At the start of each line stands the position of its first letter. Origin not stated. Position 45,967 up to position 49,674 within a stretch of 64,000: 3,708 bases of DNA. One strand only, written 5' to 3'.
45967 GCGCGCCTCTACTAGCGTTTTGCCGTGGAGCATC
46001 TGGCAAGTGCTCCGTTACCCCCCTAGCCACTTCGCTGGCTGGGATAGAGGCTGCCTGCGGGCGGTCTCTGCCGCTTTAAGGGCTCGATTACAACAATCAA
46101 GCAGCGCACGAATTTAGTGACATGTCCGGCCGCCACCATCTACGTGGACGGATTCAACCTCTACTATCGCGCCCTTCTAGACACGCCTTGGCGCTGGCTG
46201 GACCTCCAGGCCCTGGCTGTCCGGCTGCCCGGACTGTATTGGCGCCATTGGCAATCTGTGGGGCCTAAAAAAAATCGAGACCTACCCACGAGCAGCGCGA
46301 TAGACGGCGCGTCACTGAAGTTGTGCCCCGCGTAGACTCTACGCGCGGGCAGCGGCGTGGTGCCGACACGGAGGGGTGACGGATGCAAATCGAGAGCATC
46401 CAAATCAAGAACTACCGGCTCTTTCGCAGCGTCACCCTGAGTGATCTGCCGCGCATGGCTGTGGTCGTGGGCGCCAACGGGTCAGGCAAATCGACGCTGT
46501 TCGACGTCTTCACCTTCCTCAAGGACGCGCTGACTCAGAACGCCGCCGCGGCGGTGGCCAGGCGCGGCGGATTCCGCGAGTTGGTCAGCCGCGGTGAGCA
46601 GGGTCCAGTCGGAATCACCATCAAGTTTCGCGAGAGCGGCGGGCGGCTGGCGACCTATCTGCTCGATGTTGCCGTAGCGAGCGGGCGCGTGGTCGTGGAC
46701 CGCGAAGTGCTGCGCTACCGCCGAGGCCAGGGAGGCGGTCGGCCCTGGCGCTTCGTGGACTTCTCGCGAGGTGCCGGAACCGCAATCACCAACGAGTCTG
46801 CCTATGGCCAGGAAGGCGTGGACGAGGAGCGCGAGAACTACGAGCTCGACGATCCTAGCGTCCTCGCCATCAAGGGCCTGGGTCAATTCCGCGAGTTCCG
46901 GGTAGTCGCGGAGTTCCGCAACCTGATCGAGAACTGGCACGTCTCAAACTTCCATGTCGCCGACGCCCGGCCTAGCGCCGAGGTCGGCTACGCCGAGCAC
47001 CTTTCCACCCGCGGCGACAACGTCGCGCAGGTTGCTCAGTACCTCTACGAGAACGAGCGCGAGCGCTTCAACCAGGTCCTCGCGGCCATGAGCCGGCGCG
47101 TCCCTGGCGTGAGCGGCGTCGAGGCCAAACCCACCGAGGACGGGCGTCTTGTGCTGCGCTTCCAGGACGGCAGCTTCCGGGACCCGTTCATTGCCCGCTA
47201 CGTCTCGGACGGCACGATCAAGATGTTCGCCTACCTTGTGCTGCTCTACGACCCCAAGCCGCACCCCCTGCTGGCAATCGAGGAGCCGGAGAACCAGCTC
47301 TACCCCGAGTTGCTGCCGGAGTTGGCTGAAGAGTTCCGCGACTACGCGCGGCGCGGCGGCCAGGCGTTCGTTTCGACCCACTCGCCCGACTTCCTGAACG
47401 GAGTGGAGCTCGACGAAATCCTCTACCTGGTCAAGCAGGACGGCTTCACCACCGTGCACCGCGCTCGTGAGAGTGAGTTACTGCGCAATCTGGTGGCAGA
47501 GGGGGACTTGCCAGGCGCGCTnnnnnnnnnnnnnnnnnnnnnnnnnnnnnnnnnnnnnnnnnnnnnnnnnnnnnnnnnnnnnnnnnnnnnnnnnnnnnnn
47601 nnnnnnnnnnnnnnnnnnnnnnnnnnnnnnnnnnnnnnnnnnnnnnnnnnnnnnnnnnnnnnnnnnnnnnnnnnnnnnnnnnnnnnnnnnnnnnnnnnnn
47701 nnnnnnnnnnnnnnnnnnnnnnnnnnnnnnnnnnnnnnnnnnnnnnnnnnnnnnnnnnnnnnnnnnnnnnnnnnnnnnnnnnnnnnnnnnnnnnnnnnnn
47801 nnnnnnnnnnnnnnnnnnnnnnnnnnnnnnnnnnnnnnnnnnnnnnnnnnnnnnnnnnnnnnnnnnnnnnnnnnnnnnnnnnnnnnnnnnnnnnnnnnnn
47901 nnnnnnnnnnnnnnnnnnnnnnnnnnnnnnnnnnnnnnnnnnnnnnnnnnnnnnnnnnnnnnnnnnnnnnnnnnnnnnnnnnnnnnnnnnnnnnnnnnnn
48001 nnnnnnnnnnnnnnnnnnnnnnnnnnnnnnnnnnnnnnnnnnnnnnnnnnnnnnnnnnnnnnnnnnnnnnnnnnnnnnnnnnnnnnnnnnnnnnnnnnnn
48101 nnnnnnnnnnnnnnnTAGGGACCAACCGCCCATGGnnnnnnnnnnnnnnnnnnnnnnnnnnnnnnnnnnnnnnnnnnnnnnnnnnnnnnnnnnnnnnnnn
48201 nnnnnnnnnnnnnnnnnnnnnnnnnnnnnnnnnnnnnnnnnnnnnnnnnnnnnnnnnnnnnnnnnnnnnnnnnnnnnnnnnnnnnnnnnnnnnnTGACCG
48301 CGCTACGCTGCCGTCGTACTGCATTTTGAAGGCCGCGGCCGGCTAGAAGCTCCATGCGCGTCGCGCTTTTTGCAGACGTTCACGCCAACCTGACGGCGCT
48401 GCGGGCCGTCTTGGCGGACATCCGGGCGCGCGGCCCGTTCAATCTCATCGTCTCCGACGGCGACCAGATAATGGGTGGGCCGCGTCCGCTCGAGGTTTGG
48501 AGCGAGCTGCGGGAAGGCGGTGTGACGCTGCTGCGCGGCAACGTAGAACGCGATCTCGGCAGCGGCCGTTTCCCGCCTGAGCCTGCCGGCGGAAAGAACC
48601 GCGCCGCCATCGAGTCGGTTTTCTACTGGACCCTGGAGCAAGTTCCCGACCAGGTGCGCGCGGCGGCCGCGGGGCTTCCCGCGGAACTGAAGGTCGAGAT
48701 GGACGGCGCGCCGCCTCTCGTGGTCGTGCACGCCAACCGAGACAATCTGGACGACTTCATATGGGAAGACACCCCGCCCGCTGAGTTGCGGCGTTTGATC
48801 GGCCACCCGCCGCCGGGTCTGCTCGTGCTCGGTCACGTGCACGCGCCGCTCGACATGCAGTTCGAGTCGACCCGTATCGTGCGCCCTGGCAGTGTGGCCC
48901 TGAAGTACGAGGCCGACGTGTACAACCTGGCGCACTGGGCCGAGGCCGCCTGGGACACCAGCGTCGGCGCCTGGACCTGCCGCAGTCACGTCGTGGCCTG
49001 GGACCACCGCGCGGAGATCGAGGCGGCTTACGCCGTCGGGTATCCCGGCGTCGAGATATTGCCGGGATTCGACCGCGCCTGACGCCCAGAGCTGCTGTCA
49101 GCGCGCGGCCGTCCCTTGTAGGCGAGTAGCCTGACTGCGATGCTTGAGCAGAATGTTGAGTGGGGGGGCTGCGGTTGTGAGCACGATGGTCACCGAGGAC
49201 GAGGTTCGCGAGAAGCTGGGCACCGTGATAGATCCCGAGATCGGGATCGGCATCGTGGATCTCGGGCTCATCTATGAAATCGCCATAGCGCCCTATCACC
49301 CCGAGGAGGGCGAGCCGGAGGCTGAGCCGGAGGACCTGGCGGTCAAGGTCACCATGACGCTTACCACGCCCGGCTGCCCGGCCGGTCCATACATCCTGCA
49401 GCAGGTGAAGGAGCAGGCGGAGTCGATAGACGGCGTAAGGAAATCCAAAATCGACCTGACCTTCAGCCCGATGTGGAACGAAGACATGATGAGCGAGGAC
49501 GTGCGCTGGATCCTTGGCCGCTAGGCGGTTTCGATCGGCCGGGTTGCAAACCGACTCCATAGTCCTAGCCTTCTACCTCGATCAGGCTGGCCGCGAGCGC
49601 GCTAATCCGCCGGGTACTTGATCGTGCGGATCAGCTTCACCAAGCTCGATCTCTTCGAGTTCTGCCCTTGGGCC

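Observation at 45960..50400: Possible extended defence/accessory island: NYN remnant, ATPase+TOPRIM pair, metallophosphoesterase, SufT-like Fe-S factor and Cas4-like Fe-S nuclease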

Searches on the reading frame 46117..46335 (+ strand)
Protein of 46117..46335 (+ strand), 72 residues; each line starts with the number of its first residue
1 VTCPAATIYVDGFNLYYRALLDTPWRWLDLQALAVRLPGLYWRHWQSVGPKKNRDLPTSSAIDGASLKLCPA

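Call 3: search_protein_families(library=pfam, proteins=[window:46117-46335:+], max_evalue=0.01)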
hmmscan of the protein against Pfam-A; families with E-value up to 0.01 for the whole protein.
window:46117-46335:+ (72 aa): 0 families

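Call 4: search_protein_families(library=padloc, proteins=[window:46117-46335:+], max_evalue=0.01)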
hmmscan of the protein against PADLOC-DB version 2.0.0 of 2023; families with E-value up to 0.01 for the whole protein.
window:46117-46335:+ (72 aa): 1 family
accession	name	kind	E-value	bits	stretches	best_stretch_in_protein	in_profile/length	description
PDLC04163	HEC-09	-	6.2e-05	20.7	1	7-37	5-37/203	-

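Call 5: search_protein_families(library=ncbifam, proteins=[window:46117-46335:+], max_evalue=0.01)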
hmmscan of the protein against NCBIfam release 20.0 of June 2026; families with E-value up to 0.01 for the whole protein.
window:46117-46335:+ (72 aa): 0 families

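Call 56: search_protein_representatives(protein=window:46117-46335:+)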
Query: 72 residues. Proteins with E-value up to 0.001 (for the whole library): 351; up to 1e-10: 2; up to 1e-30: 0. The best 150 are listed.
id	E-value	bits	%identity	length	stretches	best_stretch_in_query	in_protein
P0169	1.4e-12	63.5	32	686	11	15-49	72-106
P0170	1.7e-11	60.0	37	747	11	8-44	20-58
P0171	3.4e-08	49.5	81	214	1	6-37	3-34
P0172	5.4e-08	48.9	75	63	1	6-37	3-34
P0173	5.7e-07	45.6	70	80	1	5-37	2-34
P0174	6.0e-07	45.5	74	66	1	7-37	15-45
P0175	6.6e-07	45.4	71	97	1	7-37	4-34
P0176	6.8e-07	45.4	70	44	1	7-36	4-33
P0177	7.6e-07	45.2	74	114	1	7-37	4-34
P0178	1.0e-06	44.8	69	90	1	3-34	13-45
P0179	1.1e-06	44.7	74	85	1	7-37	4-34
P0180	1.4e-06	44.4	68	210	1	7-37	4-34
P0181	1.5e-06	44.3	70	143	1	7-36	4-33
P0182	1.5e-06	44.3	66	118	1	3-40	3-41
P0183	1.6e-06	44.2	71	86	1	7-37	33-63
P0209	1.0e-05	41.6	71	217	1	7-37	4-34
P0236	3.3e-05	40.0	72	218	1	7-38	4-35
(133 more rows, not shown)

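Call 57: search_protein_families(library=pfam, proteins=[P0171, P0180, P0209, P0236], max_evalue=0.01)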
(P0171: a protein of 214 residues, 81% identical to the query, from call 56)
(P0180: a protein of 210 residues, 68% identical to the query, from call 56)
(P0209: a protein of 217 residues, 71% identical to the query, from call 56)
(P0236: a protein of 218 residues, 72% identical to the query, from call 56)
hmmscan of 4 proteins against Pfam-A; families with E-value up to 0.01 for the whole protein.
P0171 (214 aa): 1 family
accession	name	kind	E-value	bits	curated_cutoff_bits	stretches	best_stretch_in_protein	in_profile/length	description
PF01936.24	NYN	-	3.4e-10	41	24.2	1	4-180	3-143/145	NYN domain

P0180 (210 aa): 1 family
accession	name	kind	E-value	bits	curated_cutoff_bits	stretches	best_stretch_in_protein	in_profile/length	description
PF01936.24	NYN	-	1.2e-06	29.6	24.2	1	2-155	1-117/145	NYN domain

P0209 (217 aa): 1 family
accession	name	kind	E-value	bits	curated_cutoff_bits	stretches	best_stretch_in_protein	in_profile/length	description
PF01936.24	NYN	-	6.5e-09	36.9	24.2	1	2-162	1-126/145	NYN domain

P0236 (218 aa): 1 family
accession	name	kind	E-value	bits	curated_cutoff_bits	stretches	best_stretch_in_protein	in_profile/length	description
PF01936.24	NYN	-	8.6e-08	33.2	24.2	1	2-190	1-143/145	NYN domain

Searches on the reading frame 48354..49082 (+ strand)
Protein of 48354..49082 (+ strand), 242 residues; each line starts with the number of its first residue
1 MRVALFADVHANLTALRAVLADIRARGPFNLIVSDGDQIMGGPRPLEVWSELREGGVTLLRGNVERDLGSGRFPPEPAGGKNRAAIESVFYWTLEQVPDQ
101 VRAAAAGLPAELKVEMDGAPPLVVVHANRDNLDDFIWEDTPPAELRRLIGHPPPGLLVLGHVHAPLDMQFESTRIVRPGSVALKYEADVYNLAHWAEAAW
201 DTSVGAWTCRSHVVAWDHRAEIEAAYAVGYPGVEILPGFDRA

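Call 3: search_protein_families(library=pfam, proteins=[window:48354-49082:+], max_evalue=0.01)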
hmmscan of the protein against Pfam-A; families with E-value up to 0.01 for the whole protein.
window:48354-49082:+ (242 aa): 2 families
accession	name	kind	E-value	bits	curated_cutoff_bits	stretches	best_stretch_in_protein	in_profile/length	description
PF12850.12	Metallophos_2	-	1.2e-12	48.5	27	1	1-188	1-142/154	Calcineurin-like phosphoesterase superfamily domain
PF00149.33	Metallophos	-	2e-08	35.3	21.5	1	1-163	1-189/191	Calcineurin-like phosphoesterase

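Call 4: search_protein_families(library=padloc, proteins=[window:48354-49082:+], max_evalue=0.01)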
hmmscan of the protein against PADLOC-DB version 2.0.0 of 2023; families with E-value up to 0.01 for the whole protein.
window:48354-49082:+ (242 aa): 0 families

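Call 5: search_protein_families(library=ncbifam, proteins=[window:48354-49082:+], max_evalue=0.01)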
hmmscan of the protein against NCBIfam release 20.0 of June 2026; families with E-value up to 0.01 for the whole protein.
window:48354-49082:+ (242 aa): 3 families
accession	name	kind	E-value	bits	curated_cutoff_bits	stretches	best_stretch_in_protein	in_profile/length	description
NF006988.0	PRK09453.1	equivalog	4.1e-05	23.5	117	0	1-44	1-43/183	phosphodiesterase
TIGR00040.1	yfcE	subfamily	0.00021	21.4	56.25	0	1-184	1-137/158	YfcE family phosphodiesterase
NF008516.0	PRK11439.1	equivalog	0.0035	17.3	326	1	3-66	19-82/218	protein-serine/threonine phosphatase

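Call 16: search_solved_structures(query=window:48354-49082:+, max_evalue=0.01)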
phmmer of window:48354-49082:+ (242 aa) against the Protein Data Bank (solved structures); distinct sequences matched with E-value up to 0.01: 2.
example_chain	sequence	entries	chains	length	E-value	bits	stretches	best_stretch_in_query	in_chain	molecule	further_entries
3qfm_A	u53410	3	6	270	1.2e-07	34.7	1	2-188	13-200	Putative uncharacterized protein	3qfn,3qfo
3rqz_A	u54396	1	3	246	0.00023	24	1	1-167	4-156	Metallophosphoesterase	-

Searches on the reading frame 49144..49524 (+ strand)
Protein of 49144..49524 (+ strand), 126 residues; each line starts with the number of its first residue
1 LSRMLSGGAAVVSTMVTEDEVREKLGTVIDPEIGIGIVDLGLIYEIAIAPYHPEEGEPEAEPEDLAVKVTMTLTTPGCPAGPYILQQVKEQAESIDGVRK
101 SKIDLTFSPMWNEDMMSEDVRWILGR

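Call 3: search_protein_families(library=pfam, proteins=[window:49144-49524:+], max_evalue=0.01)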
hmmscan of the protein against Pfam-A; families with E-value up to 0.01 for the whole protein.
window:49144-49524:+ (126 aa): 1 family
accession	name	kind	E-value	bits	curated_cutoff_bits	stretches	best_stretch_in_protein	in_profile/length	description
PF01883.24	FeS_assembly_P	-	3.1e-15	56.6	23.5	2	18-49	1-32/73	Iron-sulfur cluster assembly protein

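Call 4: search_protein_families(library=padloc, proteins=[window:49144-49524:+], max_evalue=0.01)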
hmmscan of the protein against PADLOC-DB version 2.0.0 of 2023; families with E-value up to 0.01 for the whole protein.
window:49144-49524:+ (126 aa): 0 families

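Call 5: search_protein_families(library=ncbifam, proteins=[window:49144-49524:+], max_evalue=0.01)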
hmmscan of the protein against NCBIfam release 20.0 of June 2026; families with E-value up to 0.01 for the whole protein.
window:49144-49524:+ (126 aa): 4 families
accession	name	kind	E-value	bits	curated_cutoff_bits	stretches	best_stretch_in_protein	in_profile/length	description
TIGR03406.1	FeS_long_SufT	hypoth_equivalog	1.1e-26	93.7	202.6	1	13-125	70-173/174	putative Fe-S cluster assembly protein SufT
TIGR02945.1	SUF_assoc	equivalog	5e-23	81.4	143.4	1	18-123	3-95/99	SUF system Fe-S cluster assembly protein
NF041868.1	paad_haloarch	equivalog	3.4e-21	75.6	180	1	17-119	27-115/127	1,2-phenylacetyl-CoA epoxidase subunit PaaD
TIGR02159.1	PA_CoA_Oxy4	equivalog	1.2e-07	32.1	108.15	1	30-122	3-81/146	1,2-phenylacetyl-CoA epoxidase subunit PaaD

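Call 17: search_solved_structures(query=window:49144-49524:+, max_evalue=0.01)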
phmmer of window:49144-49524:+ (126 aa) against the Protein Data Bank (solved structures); distinct sequences matched with E-value up to 0.01: 4.
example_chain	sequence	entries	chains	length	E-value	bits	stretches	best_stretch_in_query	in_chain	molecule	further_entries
1uwd_A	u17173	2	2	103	2.4e-16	63.2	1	13-122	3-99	HYPOTHETICAL PROTEIN TM0487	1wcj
2cu6_A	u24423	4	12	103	8.7e-14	54.9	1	25-125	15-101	dTDP-4-keto-L-rhamnose reductase-related Protein | Putative uncharacterized protein TTHB138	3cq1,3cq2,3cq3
3lno_A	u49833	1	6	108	3.9e-11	46.4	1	16-125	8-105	Putative uncharacterized protein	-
5ird_A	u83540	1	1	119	1.3e-08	38.2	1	20-121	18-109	Uncharacterized protein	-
